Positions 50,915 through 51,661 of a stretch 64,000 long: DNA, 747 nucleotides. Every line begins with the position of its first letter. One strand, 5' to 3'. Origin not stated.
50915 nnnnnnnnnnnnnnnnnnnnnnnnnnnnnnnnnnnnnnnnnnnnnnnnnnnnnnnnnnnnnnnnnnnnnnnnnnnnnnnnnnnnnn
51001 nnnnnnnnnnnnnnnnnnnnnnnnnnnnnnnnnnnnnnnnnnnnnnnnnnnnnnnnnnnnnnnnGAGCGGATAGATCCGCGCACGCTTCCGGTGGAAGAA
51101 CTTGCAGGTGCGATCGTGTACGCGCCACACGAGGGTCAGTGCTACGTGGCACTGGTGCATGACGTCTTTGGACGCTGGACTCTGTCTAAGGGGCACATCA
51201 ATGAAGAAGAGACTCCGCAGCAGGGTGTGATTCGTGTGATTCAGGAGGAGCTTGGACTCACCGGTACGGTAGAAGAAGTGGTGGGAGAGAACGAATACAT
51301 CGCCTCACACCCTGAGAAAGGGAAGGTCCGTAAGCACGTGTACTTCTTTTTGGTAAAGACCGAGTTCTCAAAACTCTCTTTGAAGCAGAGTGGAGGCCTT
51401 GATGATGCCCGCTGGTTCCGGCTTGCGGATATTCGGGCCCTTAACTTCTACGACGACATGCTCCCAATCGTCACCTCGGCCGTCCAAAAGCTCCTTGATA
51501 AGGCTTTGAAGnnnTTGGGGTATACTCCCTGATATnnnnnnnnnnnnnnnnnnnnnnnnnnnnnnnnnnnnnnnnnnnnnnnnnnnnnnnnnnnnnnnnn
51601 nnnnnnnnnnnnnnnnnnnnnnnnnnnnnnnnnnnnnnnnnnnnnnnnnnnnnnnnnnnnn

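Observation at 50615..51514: NusB fused to a NUDIX hydrolase domain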

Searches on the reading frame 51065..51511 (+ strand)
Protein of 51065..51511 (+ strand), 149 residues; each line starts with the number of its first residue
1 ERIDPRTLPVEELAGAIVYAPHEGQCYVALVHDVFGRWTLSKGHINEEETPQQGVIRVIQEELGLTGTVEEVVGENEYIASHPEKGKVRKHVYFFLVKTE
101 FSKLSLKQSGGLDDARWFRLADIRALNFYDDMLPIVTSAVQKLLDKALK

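Call 15: search_solved_structures(query=window:51065-51511:+, max_evalue=1, show_alignments=3)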
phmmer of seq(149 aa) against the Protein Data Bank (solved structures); distinct sequences matched with E-value up to 1: 87 (the best 60 are shown).
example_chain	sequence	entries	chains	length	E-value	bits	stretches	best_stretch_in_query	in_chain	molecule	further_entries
1vc8_A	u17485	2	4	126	1.5e-06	31.3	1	16-143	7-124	Ndx1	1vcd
3i7u_A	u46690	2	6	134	2.7e-06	30.5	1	28-132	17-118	AP4A hydrolase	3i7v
1vc9_A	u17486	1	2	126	3.9e-06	30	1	16-143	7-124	Ndx1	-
4ilq_A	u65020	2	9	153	1.3e-05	28.3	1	31-139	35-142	CT771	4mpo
3gz8_A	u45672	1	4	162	0.00027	24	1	4-148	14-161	MutT/nudix family protein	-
9t4k_A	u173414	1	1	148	0.00036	23.6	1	36-129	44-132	Diphosphoinositol polyphosphate phosphohydrolase 1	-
7syc_A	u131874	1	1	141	0.00058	22.9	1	38-98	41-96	7,8-dihydro-8-oxoguanine-triphosphatase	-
2rrk_A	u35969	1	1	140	0.00059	22.9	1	32-84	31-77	CTP pyrophosphohydrolase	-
9t48_A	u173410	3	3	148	0.00077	22.5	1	36-129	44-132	Diphosphoinositol polyphosphate phosphohydrolase 1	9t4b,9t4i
9t4m_A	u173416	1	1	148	0.00079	22.5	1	36-129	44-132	Diphosphoinositol polyphosphate phosphohydrolase 1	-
9t4c_A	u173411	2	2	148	0.00082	22.4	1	36-129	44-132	Diphosphoinositol polyphosphate phosphohydrolase 1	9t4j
3gz5_A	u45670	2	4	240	0.00092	22.3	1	4-148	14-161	MutT/nudix family protein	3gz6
2b06_A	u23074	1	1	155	0.00092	22.3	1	36-137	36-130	MutT/nudix family protein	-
9t4d_A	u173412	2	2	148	0.00096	22.2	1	36-129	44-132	Diphosphoinositol polyphosphate phosphohydrolase 1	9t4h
6pck_A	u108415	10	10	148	0.0011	22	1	36-129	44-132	Diphosphoinositol polyphosphate phosphohydrolase 1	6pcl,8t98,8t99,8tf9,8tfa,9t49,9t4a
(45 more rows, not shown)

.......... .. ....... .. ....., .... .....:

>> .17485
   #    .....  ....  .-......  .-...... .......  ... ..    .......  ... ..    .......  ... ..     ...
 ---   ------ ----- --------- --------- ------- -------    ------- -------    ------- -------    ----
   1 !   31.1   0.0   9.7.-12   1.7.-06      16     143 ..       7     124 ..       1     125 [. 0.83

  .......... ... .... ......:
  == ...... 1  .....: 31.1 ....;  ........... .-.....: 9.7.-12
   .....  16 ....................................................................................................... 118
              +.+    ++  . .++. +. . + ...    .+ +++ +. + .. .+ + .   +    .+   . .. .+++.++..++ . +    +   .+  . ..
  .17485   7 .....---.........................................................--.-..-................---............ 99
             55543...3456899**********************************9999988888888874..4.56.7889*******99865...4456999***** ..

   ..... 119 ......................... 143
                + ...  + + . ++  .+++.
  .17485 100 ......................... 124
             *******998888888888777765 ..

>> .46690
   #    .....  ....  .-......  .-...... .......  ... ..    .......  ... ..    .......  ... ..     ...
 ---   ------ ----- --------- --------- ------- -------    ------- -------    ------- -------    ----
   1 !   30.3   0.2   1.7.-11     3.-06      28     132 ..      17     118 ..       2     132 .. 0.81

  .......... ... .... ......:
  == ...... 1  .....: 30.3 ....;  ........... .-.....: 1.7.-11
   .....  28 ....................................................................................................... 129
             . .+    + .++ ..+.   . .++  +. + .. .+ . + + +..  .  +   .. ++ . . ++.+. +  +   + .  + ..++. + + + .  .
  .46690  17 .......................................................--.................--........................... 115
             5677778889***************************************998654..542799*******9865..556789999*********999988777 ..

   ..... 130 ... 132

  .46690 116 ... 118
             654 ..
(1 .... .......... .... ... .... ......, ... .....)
